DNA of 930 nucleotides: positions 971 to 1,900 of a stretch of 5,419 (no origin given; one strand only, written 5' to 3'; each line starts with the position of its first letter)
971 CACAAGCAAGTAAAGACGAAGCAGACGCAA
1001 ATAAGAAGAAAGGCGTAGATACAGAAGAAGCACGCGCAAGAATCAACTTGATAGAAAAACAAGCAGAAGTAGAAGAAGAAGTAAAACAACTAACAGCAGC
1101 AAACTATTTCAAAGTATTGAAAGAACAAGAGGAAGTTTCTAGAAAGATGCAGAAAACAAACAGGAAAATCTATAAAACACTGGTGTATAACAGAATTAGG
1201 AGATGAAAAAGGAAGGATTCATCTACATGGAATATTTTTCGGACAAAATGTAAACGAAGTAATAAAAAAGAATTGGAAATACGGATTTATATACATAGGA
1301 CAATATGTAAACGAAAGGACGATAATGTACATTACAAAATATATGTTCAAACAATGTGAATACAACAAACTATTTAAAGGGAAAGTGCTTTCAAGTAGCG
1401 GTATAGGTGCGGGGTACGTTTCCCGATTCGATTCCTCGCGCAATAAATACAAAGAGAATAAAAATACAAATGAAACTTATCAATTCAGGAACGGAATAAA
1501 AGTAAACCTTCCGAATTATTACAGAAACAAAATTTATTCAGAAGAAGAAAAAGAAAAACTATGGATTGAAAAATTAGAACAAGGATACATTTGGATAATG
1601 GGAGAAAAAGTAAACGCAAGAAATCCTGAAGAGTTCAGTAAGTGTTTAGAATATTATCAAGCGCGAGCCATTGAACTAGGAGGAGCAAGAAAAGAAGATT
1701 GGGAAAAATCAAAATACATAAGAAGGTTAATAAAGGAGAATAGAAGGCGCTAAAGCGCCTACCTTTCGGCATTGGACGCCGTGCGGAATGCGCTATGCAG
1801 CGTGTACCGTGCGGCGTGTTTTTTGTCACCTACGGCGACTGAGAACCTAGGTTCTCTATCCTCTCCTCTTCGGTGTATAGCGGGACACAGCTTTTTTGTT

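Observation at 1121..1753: Rep gene lacks a canonical start upstream of its HUH motif and lacks RCR motif I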

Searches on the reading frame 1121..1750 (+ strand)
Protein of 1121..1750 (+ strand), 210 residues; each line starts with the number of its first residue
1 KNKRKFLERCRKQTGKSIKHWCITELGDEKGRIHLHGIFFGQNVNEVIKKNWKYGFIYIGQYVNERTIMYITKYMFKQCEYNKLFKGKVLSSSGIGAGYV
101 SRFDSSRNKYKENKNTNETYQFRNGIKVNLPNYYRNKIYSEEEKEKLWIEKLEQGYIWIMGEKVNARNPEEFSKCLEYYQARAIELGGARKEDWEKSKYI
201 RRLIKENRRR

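Call 4: search_protein_families(library=pfam, proteins=[window:1121-1750:+], max_evalue=1)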
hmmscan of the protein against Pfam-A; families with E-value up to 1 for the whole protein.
window:1121-1750:+ (210 aa): 3 families
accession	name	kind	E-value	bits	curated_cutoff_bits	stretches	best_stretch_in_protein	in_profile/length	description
PF23343.2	REP_ORF2-G2P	-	1.2e-11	45.1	27.8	1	4-78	20-98/99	Replication-associated protein ORF2/G2P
PF11230.13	YjjI-like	-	0.029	13.2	23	1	42-91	414-463/485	Glycyl radical enzyme YjjI-like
PF23658.1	PDZ_CPAF_rel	-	0.11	13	27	1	80-134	65-113/120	CPAF-like PDZ domain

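Call 7: search_dna_similar(query=window:1121-1750:+, collection=phages, mode=protein, max_rows=30)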
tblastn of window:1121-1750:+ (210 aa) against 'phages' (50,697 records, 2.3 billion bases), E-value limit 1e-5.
Records with a match: 254; places in all: 256; records where one place covers at least 80% of the query: 106.
Best place of each record, by identity: <60% 254.
By first word of the organism name: bajarodmic 80; Microviridae 53; Dulem 51; Microvirus 22; Tortoise 11; Dipodfec 10; Sigmofec 7; Antarctic 6; Capybara 4; Peromfec 3; and 5 more.
By host as written in the record: - 99; Peromyscus fraterculus 35; Varecia variegata 28; porcine 12; Gopherus morafkai 11; Ciona robusta 11; Dipodomys merriami 8; Marmota flaviventris 7; and 15 more.
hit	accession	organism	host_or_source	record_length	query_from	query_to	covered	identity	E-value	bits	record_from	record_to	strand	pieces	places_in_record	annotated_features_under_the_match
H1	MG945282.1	Microviridae sp.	chicken feces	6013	4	205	96%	52.5%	1e-46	169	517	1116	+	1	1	similar to VP4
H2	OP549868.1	Microvirus sp.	Homo sapiens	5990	4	210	99%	51.0%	7e-47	170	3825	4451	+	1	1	replication initiation protein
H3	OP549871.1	Microvirus sp.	Homo sapiens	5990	4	210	99%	51.0%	7e-47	170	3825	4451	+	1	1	replication initiation protein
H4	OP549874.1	Microvirus sp.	Homo sapiens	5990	4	210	99%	51.0%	7e-47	170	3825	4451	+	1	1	replication initiation protein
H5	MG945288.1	Microviridae sp.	goose feces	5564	4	205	96%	51.5%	2e-41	154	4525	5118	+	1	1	similar to VP4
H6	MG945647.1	Microviridae sp.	chicken feces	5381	4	210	99%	48.8%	8e-34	132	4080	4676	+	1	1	similar to VP2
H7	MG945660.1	Microviridae sp.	mink feces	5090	4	205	96%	49.0%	1e-41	155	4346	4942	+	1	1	similar to VP4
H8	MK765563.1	Tortoise microvirus 13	Gopherus morafkai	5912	1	210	100%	46.9%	1e-44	163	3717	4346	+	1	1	replication initiation protein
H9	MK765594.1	Tortoise microvirus 13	Gopherus morafkai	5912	1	210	100%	46.9%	1e-44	163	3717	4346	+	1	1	replication initiation protein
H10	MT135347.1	Microvirus sp.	porcine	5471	4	206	97%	48.3%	2e-43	160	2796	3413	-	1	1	replication initiation protein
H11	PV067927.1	Microviridae sp.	Homo sapiens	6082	4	206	97%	47.8%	6e-39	147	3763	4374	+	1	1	replication associated protein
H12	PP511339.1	Dulem virus 218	Eulemur coronatus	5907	1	210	100%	46.0%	4e-45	165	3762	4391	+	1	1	replication initiator protein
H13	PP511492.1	Dulem virus 218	Varecia variegata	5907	1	210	100%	46.0%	4e-45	165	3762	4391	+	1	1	replication initiator protein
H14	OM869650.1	Peromfec virus RodF8_19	Peromyscus boylii; specimen_voucher: ...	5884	4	209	98%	46.9%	2e-42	157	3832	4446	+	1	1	replication initiator protein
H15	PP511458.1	Dulem virus 218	Varecia variegata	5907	1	210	100%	45.5%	4e-45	165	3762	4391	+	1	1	replication initiator protein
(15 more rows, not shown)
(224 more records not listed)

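Call 8: get_annotated_region(hit=H2, flank=3000)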
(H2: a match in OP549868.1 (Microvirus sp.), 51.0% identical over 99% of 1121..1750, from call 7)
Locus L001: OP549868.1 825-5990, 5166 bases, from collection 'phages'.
description: Microvirus sp. isolate UC145V1_C17, complete genome.
organism: Microvirus sp. (NCBI taxid 2202559)
taxonomy: Viruses; Monodnaviria; Sangervirae; Phixviricota; Malgrandaviricetes; Petitvirales; Microviridae
host: Homo sapiens; source: vaginal secretion; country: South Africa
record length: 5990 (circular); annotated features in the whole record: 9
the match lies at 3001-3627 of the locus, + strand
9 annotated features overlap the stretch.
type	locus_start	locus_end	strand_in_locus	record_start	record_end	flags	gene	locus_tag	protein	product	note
CDS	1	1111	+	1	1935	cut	-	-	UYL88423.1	major capsid protein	-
CDS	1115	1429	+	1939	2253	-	-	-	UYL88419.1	hypothetical protein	-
CDS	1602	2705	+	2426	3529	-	-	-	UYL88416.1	DNA pilot protein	-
CDS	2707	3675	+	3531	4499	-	-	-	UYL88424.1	replication initiation protein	-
CDS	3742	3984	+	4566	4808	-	-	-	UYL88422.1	hypothetical protein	-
CDS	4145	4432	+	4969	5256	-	-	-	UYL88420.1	hypothetical protein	-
CDS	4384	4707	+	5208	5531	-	-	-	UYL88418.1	hypothetical protein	-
CDS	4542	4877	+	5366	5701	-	-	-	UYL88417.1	hypothetical protein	-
CDS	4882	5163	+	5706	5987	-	-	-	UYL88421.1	hypothetical protein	-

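Call 9: get_annotated_region(hit=H8, flank=3000)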
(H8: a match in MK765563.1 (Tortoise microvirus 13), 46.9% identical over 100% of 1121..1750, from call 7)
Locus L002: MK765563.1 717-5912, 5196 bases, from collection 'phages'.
description: Tortoise microvirus 13 isolate 13_SP_68, complete genome.
organism: Tortoise microvirus 13 (NCBI taxid 2583114)
taxonomy: Viruses; Monodnaviria; Sangervirae; Phixviricota; Malgrandaviricetes; Petitvirales; Microviridae
host: Gopherus morafkai; source: feces; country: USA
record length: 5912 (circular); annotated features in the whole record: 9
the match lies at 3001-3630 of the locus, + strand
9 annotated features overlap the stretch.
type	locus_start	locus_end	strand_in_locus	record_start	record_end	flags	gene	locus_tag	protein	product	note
CDS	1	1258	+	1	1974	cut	-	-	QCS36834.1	major capsid protein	similar to PHA00363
CDS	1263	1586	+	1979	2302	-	-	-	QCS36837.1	hypothetical protein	-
CDS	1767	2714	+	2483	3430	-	-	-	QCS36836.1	DNA pilot protein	similar to PHA00327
CDS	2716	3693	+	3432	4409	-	-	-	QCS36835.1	replication initiation protein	similar to PHA00330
CDS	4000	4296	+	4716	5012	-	-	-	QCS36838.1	hypothetical protein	-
CDS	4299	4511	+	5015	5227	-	-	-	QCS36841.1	hypothetical protein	-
CDS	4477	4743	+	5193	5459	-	-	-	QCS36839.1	hypothetical protein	-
CDS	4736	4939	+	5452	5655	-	-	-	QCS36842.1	hypothetical protein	-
CDS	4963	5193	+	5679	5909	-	-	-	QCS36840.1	hypothetical protein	-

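Call 10: get_annotated_region(hit=H1, flank=3000)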
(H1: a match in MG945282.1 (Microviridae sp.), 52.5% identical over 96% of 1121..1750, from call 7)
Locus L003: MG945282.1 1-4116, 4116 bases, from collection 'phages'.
description: UNVERIFIED: Microviridae sp. isolate 10762-1612, complete genome.
organism: Microviridae sp. (NCBI taxid 2202644)
taxonomy: Viruses; Monodnaviria; Sangervirae; Phixviricota; Malgrandaviricetes; Petitvirales; Microviridae
host: -; source: chicken feces; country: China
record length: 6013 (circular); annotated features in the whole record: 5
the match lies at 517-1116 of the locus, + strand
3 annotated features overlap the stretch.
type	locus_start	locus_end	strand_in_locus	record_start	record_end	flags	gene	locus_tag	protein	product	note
misc_feature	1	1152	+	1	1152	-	-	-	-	-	similar to VP4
misc_feature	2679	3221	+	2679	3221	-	-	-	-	-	similar to hypothetical protein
misc_feature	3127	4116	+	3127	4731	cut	-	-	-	-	similar to VP1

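Call 14: find_homologous_proteins(query=window:1121-1750:+)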
Query window:1121-1750:+ (210 aa): 214 proteins with E <= 0.001 among 376 candidates; the best 120 are listed.
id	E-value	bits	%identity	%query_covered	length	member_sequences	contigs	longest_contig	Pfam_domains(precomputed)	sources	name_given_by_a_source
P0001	8.7e-129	445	94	99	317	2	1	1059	PF23343.3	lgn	-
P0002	6.8e-124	429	89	94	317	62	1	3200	PF23343.3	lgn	-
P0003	8.2e-116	403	85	99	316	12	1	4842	PF23343.3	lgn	-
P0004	6.9e-113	393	81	98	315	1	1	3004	PF23343.3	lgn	-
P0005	1.6e-111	389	82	99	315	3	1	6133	PF23343.3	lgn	-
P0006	7.0e-110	384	80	99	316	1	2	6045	PF23343.3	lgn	-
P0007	1.1e-106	373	77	99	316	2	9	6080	PF23343.3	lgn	-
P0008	2.6e-106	372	77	99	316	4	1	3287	PF23343.3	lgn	-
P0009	2.3e-79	284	95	60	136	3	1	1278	-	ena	-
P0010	4.9e-68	247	57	96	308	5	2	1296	PF23343.3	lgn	-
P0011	5.9e-68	247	57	99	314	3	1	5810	PF23343.3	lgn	-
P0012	6.8e-68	246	62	88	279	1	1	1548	PF23343.3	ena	-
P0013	1.3e-67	245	57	96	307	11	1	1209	PF23343.3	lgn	-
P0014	1.6e-67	245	59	96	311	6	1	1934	PF23343.3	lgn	-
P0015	2.2e-67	245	61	94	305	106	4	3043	PF23343.3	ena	-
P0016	5.8e-67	243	56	97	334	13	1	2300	PF23343.3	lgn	-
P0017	7.2e-67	243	55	97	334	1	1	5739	PF23343.3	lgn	-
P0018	9.5e-67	243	57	97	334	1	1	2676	PF23343.3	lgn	-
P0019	6.4e-66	240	57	91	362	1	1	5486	PF23343.3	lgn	-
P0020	8.3e-66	239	54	99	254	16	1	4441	PF23343.3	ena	-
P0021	1.4e-65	239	56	94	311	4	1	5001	PF23343.3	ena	-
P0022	1.6e-65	239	56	97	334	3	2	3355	PF23343.3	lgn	-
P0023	1.7e-65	238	56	97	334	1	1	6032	PF23343.3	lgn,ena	-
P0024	2.9e-65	238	55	97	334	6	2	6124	PF23343.3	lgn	-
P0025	3.2e-65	238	56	97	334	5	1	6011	PF23343.3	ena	-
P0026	3.7e-65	237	56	97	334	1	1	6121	PF23343.3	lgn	-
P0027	4.5e-65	237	56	97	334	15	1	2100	PF23343.3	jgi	jgi:hypothetical protein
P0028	6.6e-65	237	55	95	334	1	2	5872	PF23343.3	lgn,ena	-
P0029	1.5e-64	235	55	99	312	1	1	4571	PF23343.3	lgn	-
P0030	2.5e-64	235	52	99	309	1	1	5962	PF23343.3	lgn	-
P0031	3.1e-64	234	52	99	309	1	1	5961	PF23343.3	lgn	-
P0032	3.3e-64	234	56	90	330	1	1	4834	PF23343.3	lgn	-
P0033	6.0e-64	233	63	83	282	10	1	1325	PF23343.3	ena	-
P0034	7.8e-64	233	52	99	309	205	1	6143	PF23343.3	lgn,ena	-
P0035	8.5e-64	233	53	99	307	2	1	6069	PF23343.3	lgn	-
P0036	5.2e-63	230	54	97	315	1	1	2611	PF23343.3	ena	-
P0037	7.1e-63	230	52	97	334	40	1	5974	PF23343.3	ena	-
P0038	1.2e-62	229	52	99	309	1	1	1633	PF23343.3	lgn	-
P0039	2.6e-62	228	60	87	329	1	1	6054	PF23343.3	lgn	-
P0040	3.5e-62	228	52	96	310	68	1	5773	PF23343.3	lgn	-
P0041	3.9e-62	227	52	97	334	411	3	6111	PF23343.3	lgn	-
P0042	4.0e-62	227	57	91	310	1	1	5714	PF23343.3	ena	-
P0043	4.4e-62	227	55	99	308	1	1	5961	PF23343.3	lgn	-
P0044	1.8e-61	225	52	97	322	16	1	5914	PF23343.3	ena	-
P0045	2.6e-61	225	59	86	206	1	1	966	PF23343.3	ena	-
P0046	2.6e-61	225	52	95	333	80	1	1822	PF23343.3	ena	-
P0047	4.6e-61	224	53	94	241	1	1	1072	PF23343.3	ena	-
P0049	7.6e-61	223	56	91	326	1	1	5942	PF23343.3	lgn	-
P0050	8.2e-61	223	50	99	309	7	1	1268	PF23343.3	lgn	-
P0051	1.2e-60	223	56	95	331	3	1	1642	PF23343.3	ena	-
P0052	1.3e-60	223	52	98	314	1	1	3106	PF23343.3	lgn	-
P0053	4.0e-60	221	53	99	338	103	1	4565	PF23343.3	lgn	-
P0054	4.6e-60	221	52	96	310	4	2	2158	PF23343.3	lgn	-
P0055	1.1e-59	219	51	95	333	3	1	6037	PF23343.3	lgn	-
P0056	1.5e-59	219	52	99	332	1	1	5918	PF23343.3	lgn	-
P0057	2.4e-59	218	50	96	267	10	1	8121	PF23343.3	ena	-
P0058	2.5e-59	218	56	84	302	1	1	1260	PF23343.3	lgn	-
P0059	2.6e-59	218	52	97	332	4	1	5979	PF23343.3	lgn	-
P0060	3.0e-59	218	52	99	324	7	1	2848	PF23343.3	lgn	-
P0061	4.4e-59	218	53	97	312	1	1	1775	PF23343.3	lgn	-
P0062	6.3e-59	217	55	95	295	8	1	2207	PF23343.3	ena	-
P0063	8.1e-59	217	50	71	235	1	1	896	PF23343.3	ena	-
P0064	1.8e-58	215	55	97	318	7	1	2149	PF23343.3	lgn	-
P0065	2.6e-58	215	56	93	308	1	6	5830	PF23343.3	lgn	-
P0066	5.5e-58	214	56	95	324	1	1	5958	PF23343.3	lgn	-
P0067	3.9e-57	211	66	75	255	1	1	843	PF23343.3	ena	-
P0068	5.0e-57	211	54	95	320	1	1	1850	PF23343.3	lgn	-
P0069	6.1e-57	211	53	86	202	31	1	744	PF23343.3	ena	-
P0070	1.1e-56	210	52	96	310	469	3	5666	PF23343.3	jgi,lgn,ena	jgi:hypothetical protein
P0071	1.2e-56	210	52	94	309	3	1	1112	PF23343.3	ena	-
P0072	1.2e-56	210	52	96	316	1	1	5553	PF23343.3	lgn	-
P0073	1.2e-56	210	51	99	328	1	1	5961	PF23343.3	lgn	-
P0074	1.3e-56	209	52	95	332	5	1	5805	PF23343.3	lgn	-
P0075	1.6e-56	209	56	80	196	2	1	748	PF23343.3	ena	-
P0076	1.8e-56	209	50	98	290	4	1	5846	PF23343.3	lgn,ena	-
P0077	2.6e-56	208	56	94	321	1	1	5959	PF23343.3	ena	-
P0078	3.3e-56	208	51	100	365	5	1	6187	PF23343.3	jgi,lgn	jgi:hypothetical protein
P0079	4.1e-56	208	49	97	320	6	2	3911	PF23343.3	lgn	-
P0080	5.4e-56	207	52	91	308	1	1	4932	PF23343.3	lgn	-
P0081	1.0e-55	207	49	99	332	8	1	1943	PF23343.3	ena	-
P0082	1.2e-55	206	51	95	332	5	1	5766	PF23343.3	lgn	-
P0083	1.2e-55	206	53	96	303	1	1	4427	PF23343.3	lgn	-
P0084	2.1e-55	205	53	95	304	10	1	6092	PF23343.3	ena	-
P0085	2.6e-55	205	52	95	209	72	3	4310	PF23343.3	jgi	jgi:hypothetical protein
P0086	3.6e-55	205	49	99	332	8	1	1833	PF23343.3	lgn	-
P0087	3.8e-55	205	50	99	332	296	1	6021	PF23343.3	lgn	-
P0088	4.1e-55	205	53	96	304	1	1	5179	PF23343.3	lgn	-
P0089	5.2e-55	204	52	96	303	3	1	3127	PF23343.3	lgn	-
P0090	5.3e-55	204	51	95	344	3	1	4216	PF23343.3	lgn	-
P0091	5.6e-55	204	51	94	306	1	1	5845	PF23343.3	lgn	-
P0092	8.3e-55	204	50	98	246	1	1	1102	PF23343.3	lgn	-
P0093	1.2e-54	203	51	95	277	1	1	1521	PF23343.3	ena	-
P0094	1.4e-54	203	50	98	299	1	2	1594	PF23343.3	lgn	-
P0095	1.4e-54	203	50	98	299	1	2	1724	PF23343.3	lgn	-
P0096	1.4e-54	203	52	99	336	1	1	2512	PF23343.3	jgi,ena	jgi:hypothetical protein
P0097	1.5e-54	203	50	100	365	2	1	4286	PF23343.3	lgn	-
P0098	2.1e-54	202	53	96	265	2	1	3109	PF23343.3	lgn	-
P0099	2.4e-54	202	49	99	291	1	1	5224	PF23343.3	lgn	-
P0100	2.7e-54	202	51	95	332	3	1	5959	PF23343.3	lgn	-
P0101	4.7e-54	201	49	99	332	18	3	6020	PF23343.3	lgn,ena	-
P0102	7.0e-54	201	49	99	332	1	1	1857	PF23343.3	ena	-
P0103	1.0e-53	200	54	93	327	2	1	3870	PF23343.3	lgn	-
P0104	7.3e-53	197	51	97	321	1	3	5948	PF23343.3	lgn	-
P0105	8.6e-53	197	56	84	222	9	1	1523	PF23343.3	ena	-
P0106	9.3e-53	197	50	97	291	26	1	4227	PF23343.3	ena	-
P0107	1.6e-52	196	53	91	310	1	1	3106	PF23343.3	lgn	-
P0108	1.6e-52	196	55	82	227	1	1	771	PF23343.3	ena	-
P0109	5.8e-52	194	48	99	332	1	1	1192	PF23343.3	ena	-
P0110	1.1e-51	193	52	95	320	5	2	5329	PF23343.3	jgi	jgi:hypothetical protein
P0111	2.7e-51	192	54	93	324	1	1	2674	PF23343.3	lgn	-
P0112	6.7e-51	191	54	83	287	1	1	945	PF23343.3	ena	-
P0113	2.8e-50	189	52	86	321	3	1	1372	PF23343.3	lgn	-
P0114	2.9e-50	189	45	86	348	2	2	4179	PF23343.3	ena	-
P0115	3.7e-50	188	49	98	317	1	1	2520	PF23343.3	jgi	jgi:hypothetical protein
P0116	5.4e-50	188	49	97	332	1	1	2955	PF23343.3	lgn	-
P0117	5.6e-50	188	50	93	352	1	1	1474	PF23343.3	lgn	-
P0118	2.5e-49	186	56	75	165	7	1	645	PF23343.3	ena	-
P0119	3.4e-49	185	51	95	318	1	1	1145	PF23343.3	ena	-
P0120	4.2e-49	185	48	94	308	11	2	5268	PF23343.3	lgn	-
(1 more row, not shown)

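Call 15: find_encoding_contigs(protein=P0001, flank=10000, max_places=4)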
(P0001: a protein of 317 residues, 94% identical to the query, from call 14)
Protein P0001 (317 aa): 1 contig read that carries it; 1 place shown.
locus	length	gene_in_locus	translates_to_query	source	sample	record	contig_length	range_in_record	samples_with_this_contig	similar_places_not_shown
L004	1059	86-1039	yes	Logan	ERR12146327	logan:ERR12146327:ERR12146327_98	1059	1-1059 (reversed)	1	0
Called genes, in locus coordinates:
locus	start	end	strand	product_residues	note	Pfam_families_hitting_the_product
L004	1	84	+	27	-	?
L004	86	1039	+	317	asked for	PF23343:REP_ORF2-G2P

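Call 16: find_encoding_contigs(protein=P0002, flank=10000, max_places=4)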
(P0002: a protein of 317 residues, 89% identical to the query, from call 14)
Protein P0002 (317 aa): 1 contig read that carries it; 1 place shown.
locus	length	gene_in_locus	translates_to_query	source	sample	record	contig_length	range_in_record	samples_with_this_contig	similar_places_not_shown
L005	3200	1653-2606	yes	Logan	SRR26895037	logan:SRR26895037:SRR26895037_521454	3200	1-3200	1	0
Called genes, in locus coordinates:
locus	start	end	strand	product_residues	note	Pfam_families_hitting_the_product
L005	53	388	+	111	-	-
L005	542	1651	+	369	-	-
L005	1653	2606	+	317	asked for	PF23343:REP_ORF2-G2P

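Call 17: find_encoding_contigs(protein=P0003, flank=10000, max_places=4)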
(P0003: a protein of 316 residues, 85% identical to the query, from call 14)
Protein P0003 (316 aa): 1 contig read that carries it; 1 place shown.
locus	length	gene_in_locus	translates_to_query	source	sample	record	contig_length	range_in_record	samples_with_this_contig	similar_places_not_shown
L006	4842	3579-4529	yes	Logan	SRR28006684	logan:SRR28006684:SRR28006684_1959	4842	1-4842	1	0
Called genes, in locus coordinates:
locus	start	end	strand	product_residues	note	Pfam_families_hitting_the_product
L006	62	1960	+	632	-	PF02305:Phage_F (faint)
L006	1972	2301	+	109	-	-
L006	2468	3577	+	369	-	-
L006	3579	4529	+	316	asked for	PF23343:REP_ORF2-G2P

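Call 18: find_encoding_contigs(protein=P0005, flank=10000, max_places=4)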
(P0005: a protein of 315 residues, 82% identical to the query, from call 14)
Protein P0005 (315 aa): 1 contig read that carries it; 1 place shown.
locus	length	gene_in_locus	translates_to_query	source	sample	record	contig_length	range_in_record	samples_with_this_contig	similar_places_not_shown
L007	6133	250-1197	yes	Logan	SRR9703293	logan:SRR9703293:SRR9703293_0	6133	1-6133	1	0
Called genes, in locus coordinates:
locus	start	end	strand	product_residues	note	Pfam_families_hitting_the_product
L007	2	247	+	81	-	?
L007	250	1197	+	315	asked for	PF23343:REP_ORF2-G2P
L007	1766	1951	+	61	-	-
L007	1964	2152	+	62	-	-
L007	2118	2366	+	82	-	-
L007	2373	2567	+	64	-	PF20096:DUF6486 (weak)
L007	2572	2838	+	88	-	-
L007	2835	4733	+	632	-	PF02305:Phage_F (faint)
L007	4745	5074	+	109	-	-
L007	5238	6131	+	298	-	?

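Call 25: find_encoding_contigs(protein=P0009, flank=10000, max_places=4)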
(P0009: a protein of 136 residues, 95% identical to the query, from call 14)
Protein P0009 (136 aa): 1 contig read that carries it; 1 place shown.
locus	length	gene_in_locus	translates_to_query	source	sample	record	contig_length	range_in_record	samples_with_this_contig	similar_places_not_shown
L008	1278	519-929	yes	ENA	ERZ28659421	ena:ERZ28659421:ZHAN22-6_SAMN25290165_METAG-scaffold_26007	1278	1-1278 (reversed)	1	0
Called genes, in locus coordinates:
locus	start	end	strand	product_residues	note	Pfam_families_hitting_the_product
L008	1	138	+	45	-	?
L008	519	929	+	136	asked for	-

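Call 30: find_encoding_contigs(protein=P0085, flank=10000, max_places=4)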
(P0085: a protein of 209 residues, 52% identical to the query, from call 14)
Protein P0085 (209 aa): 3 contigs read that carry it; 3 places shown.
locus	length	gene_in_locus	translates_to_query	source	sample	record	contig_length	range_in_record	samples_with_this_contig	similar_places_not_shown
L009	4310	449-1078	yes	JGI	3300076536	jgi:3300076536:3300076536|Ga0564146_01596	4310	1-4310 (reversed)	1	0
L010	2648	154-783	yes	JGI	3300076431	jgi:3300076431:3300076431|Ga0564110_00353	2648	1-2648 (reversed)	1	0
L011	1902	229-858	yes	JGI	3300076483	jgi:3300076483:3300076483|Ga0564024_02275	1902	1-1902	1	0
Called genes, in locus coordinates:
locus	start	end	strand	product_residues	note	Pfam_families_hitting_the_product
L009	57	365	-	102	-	-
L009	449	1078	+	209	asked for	PF23343:REP_ORF2-G2P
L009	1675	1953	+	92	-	-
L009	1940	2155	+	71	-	-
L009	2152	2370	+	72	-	-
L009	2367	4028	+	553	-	PF02305:Phage_F (weak)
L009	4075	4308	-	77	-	?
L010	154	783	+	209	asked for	PF23343:REP_ORF2-G2P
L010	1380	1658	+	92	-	-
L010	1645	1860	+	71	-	-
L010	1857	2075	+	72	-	-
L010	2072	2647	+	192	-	?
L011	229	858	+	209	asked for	PF23343:REP_ORF2-G2P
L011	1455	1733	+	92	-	-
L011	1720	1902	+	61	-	?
